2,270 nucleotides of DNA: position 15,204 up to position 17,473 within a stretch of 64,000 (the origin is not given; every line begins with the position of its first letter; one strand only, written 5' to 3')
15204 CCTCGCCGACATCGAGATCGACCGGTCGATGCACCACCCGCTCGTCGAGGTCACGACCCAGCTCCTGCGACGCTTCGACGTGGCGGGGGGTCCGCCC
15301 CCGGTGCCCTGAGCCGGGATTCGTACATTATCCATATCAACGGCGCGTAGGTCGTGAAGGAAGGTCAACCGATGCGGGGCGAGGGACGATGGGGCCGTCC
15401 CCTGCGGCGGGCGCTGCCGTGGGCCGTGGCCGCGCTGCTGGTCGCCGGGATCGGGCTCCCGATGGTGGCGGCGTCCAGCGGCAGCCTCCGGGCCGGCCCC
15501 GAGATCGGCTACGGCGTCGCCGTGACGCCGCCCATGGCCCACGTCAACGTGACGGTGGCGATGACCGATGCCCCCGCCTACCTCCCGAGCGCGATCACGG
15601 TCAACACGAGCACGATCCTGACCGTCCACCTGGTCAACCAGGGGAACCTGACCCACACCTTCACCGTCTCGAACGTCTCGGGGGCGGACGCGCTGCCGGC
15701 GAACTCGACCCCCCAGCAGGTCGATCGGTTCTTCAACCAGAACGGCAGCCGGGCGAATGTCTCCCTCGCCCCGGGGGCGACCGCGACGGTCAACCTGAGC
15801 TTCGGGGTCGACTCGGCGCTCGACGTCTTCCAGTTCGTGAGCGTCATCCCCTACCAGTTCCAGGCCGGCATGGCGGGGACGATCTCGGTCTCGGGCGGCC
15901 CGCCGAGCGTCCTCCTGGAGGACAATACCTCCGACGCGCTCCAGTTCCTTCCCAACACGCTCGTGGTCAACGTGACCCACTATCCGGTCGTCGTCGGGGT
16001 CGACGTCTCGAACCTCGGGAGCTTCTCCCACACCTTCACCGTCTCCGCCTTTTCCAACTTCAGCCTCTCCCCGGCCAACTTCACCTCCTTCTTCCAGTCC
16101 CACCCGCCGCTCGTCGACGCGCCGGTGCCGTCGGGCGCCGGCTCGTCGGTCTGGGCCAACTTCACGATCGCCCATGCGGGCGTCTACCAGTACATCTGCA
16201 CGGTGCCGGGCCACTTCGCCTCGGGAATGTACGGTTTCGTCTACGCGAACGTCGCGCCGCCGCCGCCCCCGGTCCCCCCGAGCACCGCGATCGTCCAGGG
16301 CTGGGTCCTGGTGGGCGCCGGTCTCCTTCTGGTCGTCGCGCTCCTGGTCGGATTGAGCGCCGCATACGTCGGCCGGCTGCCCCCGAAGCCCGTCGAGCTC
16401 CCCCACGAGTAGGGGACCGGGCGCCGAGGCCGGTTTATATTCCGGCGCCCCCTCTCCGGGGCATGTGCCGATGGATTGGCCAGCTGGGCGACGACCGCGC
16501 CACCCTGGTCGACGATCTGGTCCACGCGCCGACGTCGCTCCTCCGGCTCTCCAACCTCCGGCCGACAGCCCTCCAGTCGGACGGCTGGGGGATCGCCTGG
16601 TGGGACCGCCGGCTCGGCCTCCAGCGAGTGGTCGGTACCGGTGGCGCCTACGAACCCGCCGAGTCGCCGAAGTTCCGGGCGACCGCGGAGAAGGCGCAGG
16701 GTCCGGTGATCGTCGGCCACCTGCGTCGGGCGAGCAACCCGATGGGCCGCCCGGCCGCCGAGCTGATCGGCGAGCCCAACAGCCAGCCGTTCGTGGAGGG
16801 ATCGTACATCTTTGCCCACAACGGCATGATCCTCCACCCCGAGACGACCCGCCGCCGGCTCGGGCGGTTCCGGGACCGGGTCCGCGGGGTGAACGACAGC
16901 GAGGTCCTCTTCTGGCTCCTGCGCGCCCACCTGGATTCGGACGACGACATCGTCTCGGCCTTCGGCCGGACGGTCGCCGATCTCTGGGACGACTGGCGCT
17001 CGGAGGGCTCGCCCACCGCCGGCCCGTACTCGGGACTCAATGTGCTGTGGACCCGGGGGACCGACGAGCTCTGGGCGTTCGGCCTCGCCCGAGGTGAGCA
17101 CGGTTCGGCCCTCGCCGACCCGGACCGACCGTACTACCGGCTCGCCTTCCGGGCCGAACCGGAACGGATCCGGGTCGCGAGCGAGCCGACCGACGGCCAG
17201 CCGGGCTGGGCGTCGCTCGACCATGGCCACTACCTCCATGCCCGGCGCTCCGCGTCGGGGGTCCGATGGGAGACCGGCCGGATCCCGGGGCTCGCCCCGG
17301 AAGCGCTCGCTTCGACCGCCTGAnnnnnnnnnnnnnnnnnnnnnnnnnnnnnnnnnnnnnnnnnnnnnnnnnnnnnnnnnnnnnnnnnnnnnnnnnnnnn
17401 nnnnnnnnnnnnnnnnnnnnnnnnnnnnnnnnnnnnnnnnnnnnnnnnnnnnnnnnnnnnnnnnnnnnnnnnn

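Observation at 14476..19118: Compact plus-strand cluster: CBS-ParB-like protein, two-domain cupredoxin, YafJ/EgtC-type amidotransferase, coupled unknown protein, Cas4-like nuclease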

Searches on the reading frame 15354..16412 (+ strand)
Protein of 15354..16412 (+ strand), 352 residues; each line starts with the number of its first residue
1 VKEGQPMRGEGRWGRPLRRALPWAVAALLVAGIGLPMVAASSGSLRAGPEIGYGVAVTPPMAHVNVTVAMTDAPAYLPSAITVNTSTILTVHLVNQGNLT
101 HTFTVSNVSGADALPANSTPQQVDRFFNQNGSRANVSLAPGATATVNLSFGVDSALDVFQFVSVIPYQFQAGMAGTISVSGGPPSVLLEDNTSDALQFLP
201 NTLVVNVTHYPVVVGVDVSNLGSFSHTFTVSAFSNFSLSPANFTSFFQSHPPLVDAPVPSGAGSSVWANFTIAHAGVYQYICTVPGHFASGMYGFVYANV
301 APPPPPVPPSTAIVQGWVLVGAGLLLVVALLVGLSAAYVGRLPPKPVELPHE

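Call 3: search_protein_families(library=pfam, proteins=[window:15354-16412:+], max_evalue=0.01)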
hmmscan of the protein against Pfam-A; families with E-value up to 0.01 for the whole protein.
window:15354-16412:+ (352 aa): 2 families
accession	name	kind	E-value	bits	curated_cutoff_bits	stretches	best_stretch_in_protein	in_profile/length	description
PF00127.26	Copper-bind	-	1.3e-08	35.6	21.2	1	260-296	64-96/99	Copper binding proteins, plastocyanin/azurin family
PF13473.12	Cupredoxin_1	-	0.00091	19.7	27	0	66-119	23-75/104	Cupredoxin-like domain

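Call 5: search_protein_families(library=ncbifam, proteins=[window:15354-16412:+], max_evalue=0.1)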
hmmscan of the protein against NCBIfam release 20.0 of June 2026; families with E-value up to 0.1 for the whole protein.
window:15354-16412:+ (352 aa): 4 families
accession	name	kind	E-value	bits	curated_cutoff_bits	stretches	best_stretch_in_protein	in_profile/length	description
NF051440.1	CuResCopIPSEAE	equivalog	3.9e-10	39.8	280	1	31-108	10-84/180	copper-resistant cuproprotein CopI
TIGR03095.1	rusti_cyanin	equivalog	2.8e-05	24.3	146.7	1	267-295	114-144/148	rusticyanin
TIGR03094.1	sulfo_cyanin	equivalog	0.003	17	168.4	1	263-298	151-184/195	sulfocyanin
TIGR02376.1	Cu_nitrite_red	equivalog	0.027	13.8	296.3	1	263-296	105-142/326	copper-containing nitrite reductase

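Call 6: search_protein_families(library=padloc, proteins=[window:15354-16412:+], max_evalue=0.1)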
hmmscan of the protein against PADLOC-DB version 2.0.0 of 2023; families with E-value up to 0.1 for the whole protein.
window:15354-16412:+ (352 aa): 0 families

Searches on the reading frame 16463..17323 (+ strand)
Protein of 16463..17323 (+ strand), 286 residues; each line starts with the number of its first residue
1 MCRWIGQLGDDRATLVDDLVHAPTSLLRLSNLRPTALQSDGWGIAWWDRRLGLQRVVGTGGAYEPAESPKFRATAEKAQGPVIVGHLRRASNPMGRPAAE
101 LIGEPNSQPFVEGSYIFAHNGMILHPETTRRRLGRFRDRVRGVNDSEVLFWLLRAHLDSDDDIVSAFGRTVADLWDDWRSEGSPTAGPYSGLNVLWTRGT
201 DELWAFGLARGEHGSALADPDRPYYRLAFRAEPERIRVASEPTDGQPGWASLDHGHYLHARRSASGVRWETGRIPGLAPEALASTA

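Call 3: search_protein_families(library=pfam, proteins=[window:16487-17323:+], max_evalue=0.01)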
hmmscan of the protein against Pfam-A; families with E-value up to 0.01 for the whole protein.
window:16487-17323:+ (278 aa): 3 families
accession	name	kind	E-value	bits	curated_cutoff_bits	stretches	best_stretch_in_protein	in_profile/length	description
PF13230.11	GATase_4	-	1.4e-07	31.2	23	1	27-177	29-173/272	Glutamine amidotransferases class-II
PF13522.11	GATase_6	-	6.1e-07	30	27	1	74-147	12-79/130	Glutamine amidotransferase domain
PF13537.11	GATase_7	-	0.0024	18.3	25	1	98-147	12-64/123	Glutamine amidotransferase domain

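Call 5: search_protein_families(library=ncbifam, proteins=[window:16463-17323:+], max_evalue=0.1)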
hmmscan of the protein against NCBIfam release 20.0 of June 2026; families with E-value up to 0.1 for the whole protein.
window:16463-17323:+ (286 aa): 4 families
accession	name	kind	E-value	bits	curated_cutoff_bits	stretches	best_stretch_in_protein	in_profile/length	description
TIGR03442.1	TIGR03442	equivalog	1.2e-19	70.6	218.65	1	1-263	1-244/251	ergothioneine biosynthesis protein EgtC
NF001484.0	PRK00331.1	subfamily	0.0014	17.1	381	1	74-174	59-154/601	isomerizing glutamine--fructose-6-phosphate transaminase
TIGR01135.1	glmS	equivalog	0.0025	16.4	418.05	1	75-174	59-153/607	glutamine--fructose-6-phosphate transaminase (isomerizing)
TIGR01134.1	purF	equivalog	0.015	14.7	350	1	104-167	81-148/432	amidophosphoribosyltransferase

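Call 6: search_protein_families(library=padloc, proteins=[window:16463-17323:+], max_evalue=0.1)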
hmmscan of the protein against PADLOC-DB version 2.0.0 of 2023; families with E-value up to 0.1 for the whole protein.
window:16463-17323:+ (286 aa): 1 family
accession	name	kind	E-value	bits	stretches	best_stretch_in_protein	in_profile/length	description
PDLC01780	Cas6_IIIa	-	0.0017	16.3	1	24-110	127-212/262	-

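Call 37: search_solved_structures(query=window:16463-17323:+, max_evalue=1, show_alignments=2)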
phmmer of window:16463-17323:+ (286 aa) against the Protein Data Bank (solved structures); distinct sequences matched with E-value up to 1: 5.
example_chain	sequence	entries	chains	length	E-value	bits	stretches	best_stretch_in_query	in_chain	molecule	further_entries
3mdn_A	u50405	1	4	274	1.7e-08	37.3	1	1-258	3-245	Glutamine aminotransferase class-II domain protein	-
4zfk_A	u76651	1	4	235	4.1e-05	26.2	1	1-123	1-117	Amidohydrolase EgtC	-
4zfj_A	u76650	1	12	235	4.4e-05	26.1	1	1-124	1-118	Amidohydrolase EgtC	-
4zfl_A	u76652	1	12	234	0.00072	22.1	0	229-261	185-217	Amidohydrolase EgtC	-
4qp0_A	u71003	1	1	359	0.35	13.3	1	194-243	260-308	Endo-beta-mannanase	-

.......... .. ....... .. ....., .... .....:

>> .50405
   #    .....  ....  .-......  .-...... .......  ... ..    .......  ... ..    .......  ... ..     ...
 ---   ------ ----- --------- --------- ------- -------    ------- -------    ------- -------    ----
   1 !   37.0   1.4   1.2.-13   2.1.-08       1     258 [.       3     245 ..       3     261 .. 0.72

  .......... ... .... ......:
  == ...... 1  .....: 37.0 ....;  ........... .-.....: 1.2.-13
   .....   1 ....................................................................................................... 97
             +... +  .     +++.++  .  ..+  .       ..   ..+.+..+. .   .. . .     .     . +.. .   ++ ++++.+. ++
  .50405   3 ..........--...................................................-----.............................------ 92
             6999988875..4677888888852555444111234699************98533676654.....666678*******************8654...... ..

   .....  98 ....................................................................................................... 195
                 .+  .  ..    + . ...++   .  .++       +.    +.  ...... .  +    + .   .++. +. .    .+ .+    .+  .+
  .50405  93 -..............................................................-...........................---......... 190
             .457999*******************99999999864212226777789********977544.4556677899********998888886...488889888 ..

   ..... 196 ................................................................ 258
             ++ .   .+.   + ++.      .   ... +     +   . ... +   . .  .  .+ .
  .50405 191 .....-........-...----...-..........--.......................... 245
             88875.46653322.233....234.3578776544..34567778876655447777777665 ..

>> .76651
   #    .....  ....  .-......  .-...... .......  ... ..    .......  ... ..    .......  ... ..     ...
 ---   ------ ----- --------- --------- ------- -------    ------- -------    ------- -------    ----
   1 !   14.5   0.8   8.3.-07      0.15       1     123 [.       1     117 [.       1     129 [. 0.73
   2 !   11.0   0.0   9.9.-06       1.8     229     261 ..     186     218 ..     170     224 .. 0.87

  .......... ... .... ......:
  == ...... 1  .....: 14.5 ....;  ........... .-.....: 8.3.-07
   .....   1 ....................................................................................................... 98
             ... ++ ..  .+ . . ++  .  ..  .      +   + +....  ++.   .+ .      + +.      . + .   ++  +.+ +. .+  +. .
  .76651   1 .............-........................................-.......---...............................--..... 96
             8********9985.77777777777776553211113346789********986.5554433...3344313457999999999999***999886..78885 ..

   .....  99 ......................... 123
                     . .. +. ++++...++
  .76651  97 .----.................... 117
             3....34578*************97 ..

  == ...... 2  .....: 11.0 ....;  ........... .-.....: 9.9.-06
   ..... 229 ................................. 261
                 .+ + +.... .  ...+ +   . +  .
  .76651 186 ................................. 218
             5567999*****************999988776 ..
